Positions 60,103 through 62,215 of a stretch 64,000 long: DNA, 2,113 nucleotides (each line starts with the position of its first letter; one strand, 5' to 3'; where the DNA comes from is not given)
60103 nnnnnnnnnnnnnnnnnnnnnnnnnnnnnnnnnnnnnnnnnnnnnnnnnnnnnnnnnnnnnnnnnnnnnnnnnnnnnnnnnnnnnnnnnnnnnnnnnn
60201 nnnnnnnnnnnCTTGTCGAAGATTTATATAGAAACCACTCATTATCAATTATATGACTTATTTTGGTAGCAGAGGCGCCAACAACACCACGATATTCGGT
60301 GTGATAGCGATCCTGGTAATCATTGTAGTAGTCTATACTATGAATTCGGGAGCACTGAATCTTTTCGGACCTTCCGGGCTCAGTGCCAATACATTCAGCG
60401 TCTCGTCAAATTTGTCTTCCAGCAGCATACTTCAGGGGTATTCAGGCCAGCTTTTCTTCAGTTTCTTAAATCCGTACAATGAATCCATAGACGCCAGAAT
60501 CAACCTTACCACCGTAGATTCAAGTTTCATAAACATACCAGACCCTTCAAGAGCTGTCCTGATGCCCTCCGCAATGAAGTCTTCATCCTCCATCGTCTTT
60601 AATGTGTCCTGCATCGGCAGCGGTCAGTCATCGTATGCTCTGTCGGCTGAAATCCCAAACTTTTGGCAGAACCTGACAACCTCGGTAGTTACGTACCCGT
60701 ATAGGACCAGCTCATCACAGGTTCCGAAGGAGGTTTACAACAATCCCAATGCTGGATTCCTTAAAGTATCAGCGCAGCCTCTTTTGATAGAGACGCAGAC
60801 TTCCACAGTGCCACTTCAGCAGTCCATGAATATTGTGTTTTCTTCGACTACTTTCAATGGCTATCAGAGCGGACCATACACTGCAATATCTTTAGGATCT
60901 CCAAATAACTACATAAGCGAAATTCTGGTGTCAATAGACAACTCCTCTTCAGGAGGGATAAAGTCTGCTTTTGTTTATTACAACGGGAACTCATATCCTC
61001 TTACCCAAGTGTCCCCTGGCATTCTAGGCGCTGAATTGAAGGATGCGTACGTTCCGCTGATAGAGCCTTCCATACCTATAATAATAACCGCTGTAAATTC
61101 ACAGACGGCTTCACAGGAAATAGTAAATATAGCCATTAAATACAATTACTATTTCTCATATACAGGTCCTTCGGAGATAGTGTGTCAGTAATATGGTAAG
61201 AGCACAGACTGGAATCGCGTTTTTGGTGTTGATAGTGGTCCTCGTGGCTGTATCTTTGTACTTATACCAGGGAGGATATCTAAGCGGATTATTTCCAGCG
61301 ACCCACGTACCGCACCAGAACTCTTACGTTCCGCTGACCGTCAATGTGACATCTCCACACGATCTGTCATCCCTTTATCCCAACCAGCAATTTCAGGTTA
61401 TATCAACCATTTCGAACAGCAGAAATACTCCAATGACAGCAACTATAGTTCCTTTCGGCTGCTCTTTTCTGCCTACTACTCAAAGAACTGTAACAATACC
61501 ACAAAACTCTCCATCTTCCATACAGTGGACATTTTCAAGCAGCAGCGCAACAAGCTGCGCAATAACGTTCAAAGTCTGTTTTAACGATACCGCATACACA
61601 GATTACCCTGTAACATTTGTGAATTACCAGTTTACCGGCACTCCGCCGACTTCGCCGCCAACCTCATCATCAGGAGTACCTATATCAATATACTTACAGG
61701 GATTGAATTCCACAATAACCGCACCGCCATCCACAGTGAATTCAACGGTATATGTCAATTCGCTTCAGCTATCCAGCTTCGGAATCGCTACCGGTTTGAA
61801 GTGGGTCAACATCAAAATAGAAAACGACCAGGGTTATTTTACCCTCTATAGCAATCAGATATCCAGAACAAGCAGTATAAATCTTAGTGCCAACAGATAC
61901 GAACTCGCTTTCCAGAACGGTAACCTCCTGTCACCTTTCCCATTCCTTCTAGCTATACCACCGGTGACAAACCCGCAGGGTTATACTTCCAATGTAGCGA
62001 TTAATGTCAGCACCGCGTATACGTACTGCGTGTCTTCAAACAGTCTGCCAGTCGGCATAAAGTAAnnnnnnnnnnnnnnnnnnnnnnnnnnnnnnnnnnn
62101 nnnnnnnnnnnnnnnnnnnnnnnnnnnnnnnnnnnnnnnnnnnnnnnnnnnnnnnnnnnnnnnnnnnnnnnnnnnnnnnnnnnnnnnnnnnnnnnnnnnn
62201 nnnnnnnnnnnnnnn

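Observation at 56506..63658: Five-gene block of pilin-signal, sequon-rich surface proteins beside an A24 prepilin peptidase, with no assembly ATPase or platform in sight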

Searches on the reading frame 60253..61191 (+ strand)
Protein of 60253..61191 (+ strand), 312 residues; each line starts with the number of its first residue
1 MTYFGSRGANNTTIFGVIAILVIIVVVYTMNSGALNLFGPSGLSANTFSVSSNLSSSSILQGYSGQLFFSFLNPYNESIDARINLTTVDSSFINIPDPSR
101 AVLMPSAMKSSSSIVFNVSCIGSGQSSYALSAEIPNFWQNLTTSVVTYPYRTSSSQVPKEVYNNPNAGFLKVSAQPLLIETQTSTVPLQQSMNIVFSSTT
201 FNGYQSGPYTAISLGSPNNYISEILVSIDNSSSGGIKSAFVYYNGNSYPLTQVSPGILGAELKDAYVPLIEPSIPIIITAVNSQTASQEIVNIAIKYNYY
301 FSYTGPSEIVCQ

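Call 3: search_protein_families(library=pfam, proteins=[window:60253-61191:+], max_evalue=1)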
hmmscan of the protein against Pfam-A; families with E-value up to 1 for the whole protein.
window:60253-61191:+ (312 aa): 1 family
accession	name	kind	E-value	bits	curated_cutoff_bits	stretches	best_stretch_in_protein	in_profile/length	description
PF23122.1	C2_ITFG1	-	0.02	15.5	27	1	187-233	21-66/100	ITFG1, C2 domain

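Call 4: search_protein_families(library=ncbifam, proteins=[window:60253-61191:+], max_evalue=1)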
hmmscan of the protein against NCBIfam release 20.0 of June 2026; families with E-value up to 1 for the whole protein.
window:60253-61191:+ (312 aa): 0 families

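Call 8: find_encoding_contigs(protein=window:60253-61191:+, flank=10000, max_places=6)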
Protein window:60253-61191:+ (312 aa): 6 contigs read that carry it; 3 places shown.
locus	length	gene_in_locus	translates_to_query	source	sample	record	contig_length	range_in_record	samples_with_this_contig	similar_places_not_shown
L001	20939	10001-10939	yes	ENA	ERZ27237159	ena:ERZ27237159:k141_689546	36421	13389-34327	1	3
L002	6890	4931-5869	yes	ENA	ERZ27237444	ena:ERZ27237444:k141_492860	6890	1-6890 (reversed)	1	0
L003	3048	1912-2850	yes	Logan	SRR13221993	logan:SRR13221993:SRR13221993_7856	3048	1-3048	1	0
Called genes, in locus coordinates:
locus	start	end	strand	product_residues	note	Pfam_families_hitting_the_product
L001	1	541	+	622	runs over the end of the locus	PF02518:HATPase_c (faint), PF13589:HATPase_c_3 (faint), PF09239:Topo-VIb_trans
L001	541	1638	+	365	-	PF04406:TP6A_N, PF20768:Topo_VI_alpha, PF21180:TOP6A-Spo11_Toprim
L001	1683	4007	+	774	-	PF03104:DNA_pol_B_exo1, PF10108:DNA_pol_B_exo2 (weak), PF00136:DNA_pol_B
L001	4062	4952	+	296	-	PF00557:Peptidase_M24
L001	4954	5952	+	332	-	PF00752:XPG_N, PF00867:XPG_I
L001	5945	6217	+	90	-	PF04010:DUF357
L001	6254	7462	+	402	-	-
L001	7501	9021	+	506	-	-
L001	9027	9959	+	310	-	-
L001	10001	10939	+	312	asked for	-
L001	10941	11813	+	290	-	-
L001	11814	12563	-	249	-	PF00590:TP_methylase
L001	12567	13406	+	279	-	PF01478:Peptidase_A24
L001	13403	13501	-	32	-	-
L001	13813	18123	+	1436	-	-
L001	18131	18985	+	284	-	-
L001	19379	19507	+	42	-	-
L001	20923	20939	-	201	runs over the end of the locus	-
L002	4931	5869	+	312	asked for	-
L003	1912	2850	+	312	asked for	-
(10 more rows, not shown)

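Call 9: find_homologous_proteins(query=window:60253-61191:+)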
Query window:60253-61191:+ (312 aa): 17 proteins with E <= 0.001 among 2255 candidates.
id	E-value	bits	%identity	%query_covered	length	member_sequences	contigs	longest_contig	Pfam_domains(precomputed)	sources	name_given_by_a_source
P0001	2.0e-191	652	100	100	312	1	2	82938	-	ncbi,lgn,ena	-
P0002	4.5e-100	353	56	100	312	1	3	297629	-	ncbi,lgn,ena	-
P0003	1.1e-59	220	41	91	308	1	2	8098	-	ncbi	-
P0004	8.2e-59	217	41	91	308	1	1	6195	-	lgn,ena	-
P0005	4.3e-58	215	43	91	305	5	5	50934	-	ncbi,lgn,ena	-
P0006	3.3e-57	212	41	98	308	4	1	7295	-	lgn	-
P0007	5.9e-55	205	43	91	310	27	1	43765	-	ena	-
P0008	5.9e-54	201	43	91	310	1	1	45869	-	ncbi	ncbi:MAG: hypothetical protein ACP5MV_03425 [Candidatus Parvarchaeum sp.]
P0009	4.1e-53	199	42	91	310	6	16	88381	-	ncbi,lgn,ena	-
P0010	1.0e-51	194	40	91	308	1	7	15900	-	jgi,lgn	jgi:hypothetical protein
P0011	2.1e-51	193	40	91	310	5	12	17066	-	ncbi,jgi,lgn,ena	jgi:hypothetical protein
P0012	8.9e-51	191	42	91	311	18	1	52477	-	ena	-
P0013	2.1e-50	190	42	91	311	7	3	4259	-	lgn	-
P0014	2.8e-50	189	42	91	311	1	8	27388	-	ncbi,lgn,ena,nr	ncbi:hypothetical protein M1494_00255 [Candidatus Parvarchaeota archaeon]|nr:hypothetical protein [C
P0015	3.5e-50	189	40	91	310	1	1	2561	-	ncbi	ncbi:MAG: hypothetical protein QXL94_09125 [Candidatus Parvarchaeum sp.]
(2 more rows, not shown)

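Call 14: find_related_loci(query=A1, collection=genome_contigs, flank=10000)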
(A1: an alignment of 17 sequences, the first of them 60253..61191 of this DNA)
Query A1 (312 aa) in genome_contigs; peptide patterns used: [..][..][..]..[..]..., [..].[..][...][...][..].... (x = any residue, [..] = any of these).
82 stretches matched a pattern; 14 encode a relative of the query (tblastn E <= 1e-3); 14 distinct loci.
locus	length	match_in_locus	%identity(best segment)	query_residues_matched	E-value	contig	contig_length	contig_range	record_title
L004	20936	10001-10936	56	1-312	3e-94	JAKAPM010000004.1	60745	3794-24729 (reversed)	MAG: Nanoarchaeota archaeon isolate YF1.bin68 NODE_431_length_60745_cov_2.447276, whole genome shotgun sequence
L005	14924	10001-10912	42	7-311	5e-63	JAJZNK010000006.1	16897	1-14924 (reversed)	MAG: Nanoarchaeota archaeon isolate MAS3.bin90 NODE_6964_length_16897_cov_1.370781, whole genome shotgun sequence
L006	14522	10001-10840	43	31-312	1e-62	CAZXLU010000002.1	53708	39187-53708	MAG TPA_asm: Candidatus Woesearchaeota archaeon isolate binchicken_co250_400 genome assembly, contig: NODE_377_length_53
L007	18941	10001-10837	43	28-311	2e-57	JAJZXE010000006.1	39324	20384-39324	MAG: Nanoarchaeota archaeon isolate TL1-3.bin47 NODE_681_length_39324_cov_5.214021, whole genome shotgun sequence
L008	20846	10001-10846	40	28-311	8e-54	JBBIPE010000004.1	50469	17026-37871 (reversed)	MAG: archaeon isolate QH1S170213_bin_296 NODE_34_length_50469_cov_12.2761, whole genome shotgun sequence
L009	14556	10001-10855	42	28-311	9e-52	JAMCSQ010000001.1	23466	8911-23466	MAG: Candidatus Parvarchaeota archaeon isolate FK_Sedi_A_Bin.204 NODE_4710_length_23466_cov_24.9885, whole genome shotgu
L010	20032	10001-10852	43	28-311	7e-52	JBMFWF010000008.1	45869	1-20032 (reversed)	MAG: Candidatus Parvarchaeum sp. isolate KM4364-11 NODE_8_length_45869_cov_22.458508, whole genome shotgun sequence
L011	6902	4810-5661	42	28-311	5e-52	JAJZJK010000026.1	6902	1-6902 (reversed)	MAG: Nanoarchaeota archaeon isolate LSA5.bin34 NODE_16664_length_6902_cov_5.852694, whole genome shotgun sequence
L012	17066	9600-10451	40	28-311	7e-51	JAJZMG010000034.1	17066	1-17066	MAG: Nanoarchaeota archaeon isolate MAS3.bin171 NODE_6872_length_17066_cov_8.359466, whole genome shotgun sequence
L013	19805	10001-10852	42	28-311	5e-50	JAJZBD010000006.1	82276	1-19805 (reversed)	MAG: Nanoarchaeota archaeon isolate HSP2.bin18 NODE_166_length_82276_cov_5.221439, whole genome shotgun sequence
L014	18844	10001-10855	42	28-311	4e-50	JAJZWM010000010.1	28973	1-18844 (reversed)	MAG: Nanoarchaeota archaeon isolate TL1-2.bin12 NODE_1575_length_28973_cov_91.457, whole genome shotgun sequence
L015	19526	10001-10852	41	28-311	3e-49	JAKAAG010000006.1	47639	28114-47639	MAG: Nanoarchaeota archaeon isolate TL2-4.bin18 NODE_243_length_47639_cov_437.617718, whole genome shotgun sequence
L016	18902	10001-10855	42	28-311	2e-48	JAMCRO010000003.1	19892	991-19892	MAG: Candidatus Parvarchaeota archaeon isolate FK_Sedi_A_Bin.253 NODE_6187_length_19892_cov_7.03415, whole genome shotgu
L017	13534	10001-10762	37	59-311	9e-40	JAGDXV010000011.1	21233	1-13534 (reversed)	MAG: Candidatus Parvarchaeota archaeon isolate KMA_Bin10 NODE_745_length_21233_cov_6.551563, whole genome shotgun sequen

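Call 17: predict_structure(alignment_id=A1)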
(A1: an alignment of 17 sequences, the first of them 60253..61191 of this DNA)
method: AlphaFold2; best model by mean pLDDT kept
length: 312 residues; sequences in the alignment: 17
mean_pLDDT: 78.6   pTM: 0.67
mean pLDDT of the five models: 78.6, 59.9, 51.2, 50.0, 41.4
residues with pLDDT >= 90: 103; 70-90: 136; 50-70: 33; < 50: 40
segments of 3 or more residues with pLDDT < 50: 1-9, 32-44, 201-217
pLDDT, mean of each block of 10 residues (from residue 1): 43 72 69 41 59 86 92 84 89 93 88 92 90 82 92 90 78 90 78 79 39 48 90 81 88 91 71 84 87 86 81 90
secondary structure, 60 per line:
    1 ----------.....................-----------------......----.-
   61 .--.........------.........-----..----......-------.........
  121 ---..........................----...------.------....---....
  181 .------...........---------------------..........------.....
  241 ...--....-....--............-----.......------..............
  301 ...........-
elements in order: H11-31 E49-54 E64-72 E79-87 E99-104 E112-120 E124-149 E170-173 E177-181 E188-198 E220-229 E236-243 E246-249 E251-254 E257-268 E274-280 E287-311

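Call 21: fold_search(model_id=the predicted structure, library=pdb)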
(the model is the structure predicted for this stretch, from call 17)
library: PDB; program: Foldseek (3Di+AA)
matches with E <= 10: 1758; with E <= 0.001: 81
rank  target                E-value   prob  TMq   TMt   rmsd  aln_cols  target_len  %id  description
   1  9qj4_B                1.3e-07  1.00  0.22  0.22  25.9       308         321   14  Structure of the Complement classical and lectin pathway proconvertase, C4b2 (released 2025-12-24)
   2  3prx_B                7.8e-06  1.00  0.23  0.07  18.1       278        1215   11  Structure of Complement C5 in Complex with CVF and SSL7 (released 2011-01-19)
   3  6ysq_D                2.6e-05  1.00  0.23  0.12  27.6       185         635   10  The hC4Nb8 complement inhibitory nanobody in complex with C4b (released 2020-06-24)
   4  8t2v_A                3.1e-05  0.91  0.18  0.07  22.5       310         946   10  Cryo-EM Structures of Full-length Integrin alphaIIbbeta3 in Native Lipids (released 2023-07-26)
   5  4kkp_A                4.0e-05  0.96  0.19  0.25  21.9       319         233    7  Crystal structure of Vibrio cholerae RbmA (crystal form 2) (released 2013-05-22)
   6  6ysq_C                4.5e-05  1.00  0.23  0.12  27.6       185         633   11  The hC4Nb8 complement inhibitory nanobody in complex with C4b (released 2020-06-24)
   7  8gcd_A                5.3e-05  0.97  0.22  0.08  22.9       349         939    8  Full length Integrin AlphaIIbBeta3 in inactive state (released 2024-03-06)
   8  4kkp_B                7.4e-05  0.72  0.15  0.20  22.1       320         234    8  Crystal structure of Vibrio cholerae RbmA (crystal form 2) (released 2013-05-22)
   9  8csw                  9.2e-05  0.97  0.20  0.10  26.5       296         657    7  Local refinement of protein 4.2 in Class 2 of erythrocyte ankyrin-1 complex (released 2022-07-20)
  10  8ayh_B                9.7e-05  1.00  0.23  0.08  24.0       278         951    8  Structure of Complement C5 in Complex with small molecule inhibitor and CVF (released 2022-12-21)
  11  4kkq_B                1.0e-04  0.95  0.20  0.26  21.5       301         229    7  Crystal structure of Vibrio cholerae RbmA (crystal form 1) (released 2013-05-22)
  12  3fcs_A                1.0e-04  0.72  0.17  0.07  24.8       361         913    8  Structure of complete ectodomain of integrin aIIBb3 (released 2009-01-20)
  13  3l8q_B                1.1e-04  0.97  0.21  0.19  21.1       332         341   10  Structure analysis of the type II cohesin dyad from the adaptor ScaA scaffoldin of Acetivibrio cellulolyticus (released 2010-05-05)
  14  8xen_A                1.2e-04  0.85  0.19  0.07  24.1       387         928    7  Cryo-EM structure of integrin ITGAV/ITGB3 complex, conformation 4 (released 2024-12-18)
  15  4lr4_C                1.4e-04  0.95  0.24  0.22  16.8       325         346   10  Crystal structure of a putative secreted protein (EUBREC_3654) from Eubacterium rectale at 2.43 A resolution (released 2013-09-18)
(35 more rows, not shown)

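Call 29: search_protein_families(library=pfam, proteins=[L001:13813-18123:+, L001:18131-18985:+], max_evalue=0.1)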
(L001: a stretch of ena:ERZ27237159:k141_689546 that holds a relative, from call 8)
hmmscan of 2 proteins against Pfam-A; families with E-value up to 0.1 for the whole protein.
L001:13813-18123:+ (1436 aa): 1 family
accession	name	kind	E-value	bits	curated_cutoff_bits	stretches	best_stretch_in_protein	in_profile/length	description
PF10102.14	DUF2341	-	0.00012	22.9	23.4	1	1024-1082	2-56/84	Domain of unknown function (DUF2341)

L001:18131-18985:+ (284 aa): 0 families

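Call 40: search_protein_representatives(alignment_id=A1)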
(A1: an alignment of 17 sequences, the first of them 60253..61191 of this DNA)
Query: 17 sequences, 310 profile positions. Proteins with E-value up to 0.001 (for the whole library): 20; up to 1e-10: 18; up to 1e-30: 18. The best 20 are listed.
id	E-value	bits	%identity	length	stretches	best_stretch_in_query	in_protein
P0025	1.2e-131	454.8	-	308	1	1-309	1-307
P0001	5.1e-123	426.4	-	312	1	3-310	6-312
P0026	2.3e-100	352.0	-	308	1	1-309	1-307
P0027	1.6e-91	322.9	-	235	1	81-310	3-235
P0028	4.1e-85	301.9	-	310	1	1-309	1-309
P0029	6.2e-83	294.7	-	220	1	1-176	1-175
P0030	2.7e-74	266.4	-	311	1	2-310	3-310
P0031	1.2e-72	260.9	-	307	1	2-310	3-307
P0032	8.0e-66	238.5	-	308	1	2-310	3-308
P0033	1.9e-60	220.9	-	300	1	2-309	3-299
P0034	7.8e-59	215.6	-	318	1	3-309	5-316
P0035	6.2e-56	206.0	-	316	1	1-309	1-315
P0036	2.3e-55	204.2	-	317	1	4-310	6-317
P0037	9.6e-53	195.6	-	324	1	1-310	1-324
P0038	4.4e-50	186.8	-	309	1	2-310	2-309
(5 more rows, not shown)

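Call 64: search_solved_structures(query=A1, max_evalue=1)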
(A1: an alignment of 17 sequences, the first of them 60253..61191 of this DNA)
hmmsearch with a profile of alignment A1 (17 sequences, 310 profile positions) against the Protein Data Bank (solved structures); distinct sequences matched with E-value up to 1: 4.
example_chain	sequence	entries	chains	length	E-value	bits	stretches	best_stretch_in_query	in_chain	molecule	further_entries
9q1v_B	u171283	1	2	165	0.072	15.3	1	179-255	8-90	Type 1 fimbrin D-mannose specific adhesin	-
9at9_B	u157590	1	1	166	0.23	13.6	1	180-256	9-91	FimH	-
4xoc_A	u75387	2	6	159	0.24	13.6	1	179-255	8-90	FimH protein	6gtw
7q3n_F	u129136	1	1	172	0.43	12.7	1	180-255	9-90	Type 1 fimbiral adhesin FimH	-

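Call 77: search_protein_families(library=ncbifam, proteins=[L001:13813-18123:+, L001:18131-18985:+], max_evalue=0.1)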
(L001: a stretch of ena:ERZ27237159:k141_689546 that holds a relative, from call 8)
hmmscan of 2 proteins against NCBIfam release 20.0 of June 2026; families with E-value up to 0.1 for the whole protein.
L001:13813-18123:+ (1436 aa): 0 families

L001:18131-18985:+ (284 aa): 0 families

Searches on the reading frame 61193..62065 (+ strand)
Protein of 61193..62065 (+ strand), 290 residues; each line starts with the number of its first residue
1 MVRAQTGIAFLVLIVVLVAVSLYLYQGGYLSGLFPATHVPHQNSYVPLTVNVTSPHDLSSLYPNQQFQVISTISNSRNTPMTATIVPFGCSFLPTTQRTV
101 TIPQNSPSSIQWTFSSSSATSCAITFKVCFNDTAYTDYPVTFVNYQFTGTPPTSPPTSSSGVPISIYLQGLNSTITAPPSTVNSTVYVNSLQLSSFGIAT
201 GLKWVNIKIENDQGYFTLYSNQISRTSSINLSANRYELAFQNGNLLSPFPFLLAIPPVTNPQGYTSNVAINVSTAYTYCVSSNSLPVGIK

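Call 3: search_protein_families(library=pfam, proteins=[window:61193-62065:+], max_evalue=1)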
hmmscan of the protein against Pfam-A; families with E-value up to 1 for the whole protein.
window:61193-62065:+ (290 aa): 1 family
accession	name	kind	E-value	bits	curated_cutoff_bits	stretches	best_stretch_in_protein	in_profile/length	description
PF03492.21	Methyltransf_7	-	0.018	14.6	29.8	1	71-147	4-76/335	SAM dependent carboxyl methyltransferase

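Call 4: search_protein_families(library=ncbifam, proteins=[window:61193-62065:+], max_evalue=1)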
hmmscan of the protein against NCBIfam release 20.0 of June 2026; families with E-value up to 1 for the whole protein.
window:61193-62065:+ (290 aa): 0 families

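Call 62: search_solved_structures(query=A5, max_evalue=1)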
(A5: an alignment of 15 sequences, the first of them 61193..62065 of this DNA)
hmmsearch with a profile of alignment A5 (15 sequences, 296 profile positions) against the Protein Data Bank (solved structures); distinct sequences matched with E-value up to 1: 2.
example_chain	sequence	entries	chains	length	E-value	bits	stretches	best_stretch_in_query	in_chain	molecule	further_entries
6g3w_B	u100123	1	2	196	0.017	17.6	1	106-178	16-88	Probable inactive receptor kinase At1g27190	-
6fg8_B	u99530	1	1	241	0.042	16.3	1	105-178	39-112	Probable inactive receptor kinase At1g27190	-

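Call 71: search_protein_families(library=pfam, alignment_id=A7, max_evalue=0.1)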
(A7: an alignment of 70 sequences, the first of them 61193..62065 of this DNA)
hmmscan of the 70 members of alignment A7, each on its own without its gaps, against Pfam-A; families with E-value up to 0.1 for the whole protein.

A. member 1, window:61193-62065:+ (290 aa): 1 family
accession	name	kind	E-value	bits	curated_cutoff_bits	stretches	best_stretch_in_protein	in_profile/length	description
PF03492.21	Methyltransf_7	-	0.018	14.6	29.8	1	71-147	4-76/335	SAM dependent carboxyl methyltransferase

B. families by the number of members that match (of 70 scanned): 24 families
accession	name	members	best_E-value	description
PF19516.4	DUF6049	6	0.0029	Family of unknown function (DUF6049)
PF16520.11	Matrix_Borna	3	0.016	ssRNA-binding matrix protein of Bornaviridae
PF10342.15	Kre9_KNH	3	0.026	Kre9/KNH-like N-terminal Ig-like domain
PF17659.7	RADX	3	0.052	RPA-related protein RADX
PF09160.16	FimH_man-bind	2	0.026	FimH, mannose binding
PF19410.4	DUF5980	2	0.032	Family of unknown function (DUF5980)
PF13850.11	ERGIC_N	2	0.04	Endoplasmic Reticulum-Golgi Intermediate Compartment (ERGIC)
PF21467.3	BetaGal_gal-bd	1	0.0022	Beta-galactosidase, galactose-binding domain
PF19271.4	Nis1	1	0.0039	Nis1 family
PF16640.11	Big_3_5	1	0.0087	Bacterial Ig-like domain (group 3)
PF07705.17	CARDB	1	0.014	CARDB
PF14221.11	DUF4330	1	0.017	Domain of unknown function (DUF4330)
PF03492.21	Methyltransf_7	1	0.018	SAM dependent carboxyl methyltransferase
PF23122.1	C2_ITFG1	1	0.02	ITFG1, C2 domain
PF01975.23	SurE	1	0.02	Survival protein SurE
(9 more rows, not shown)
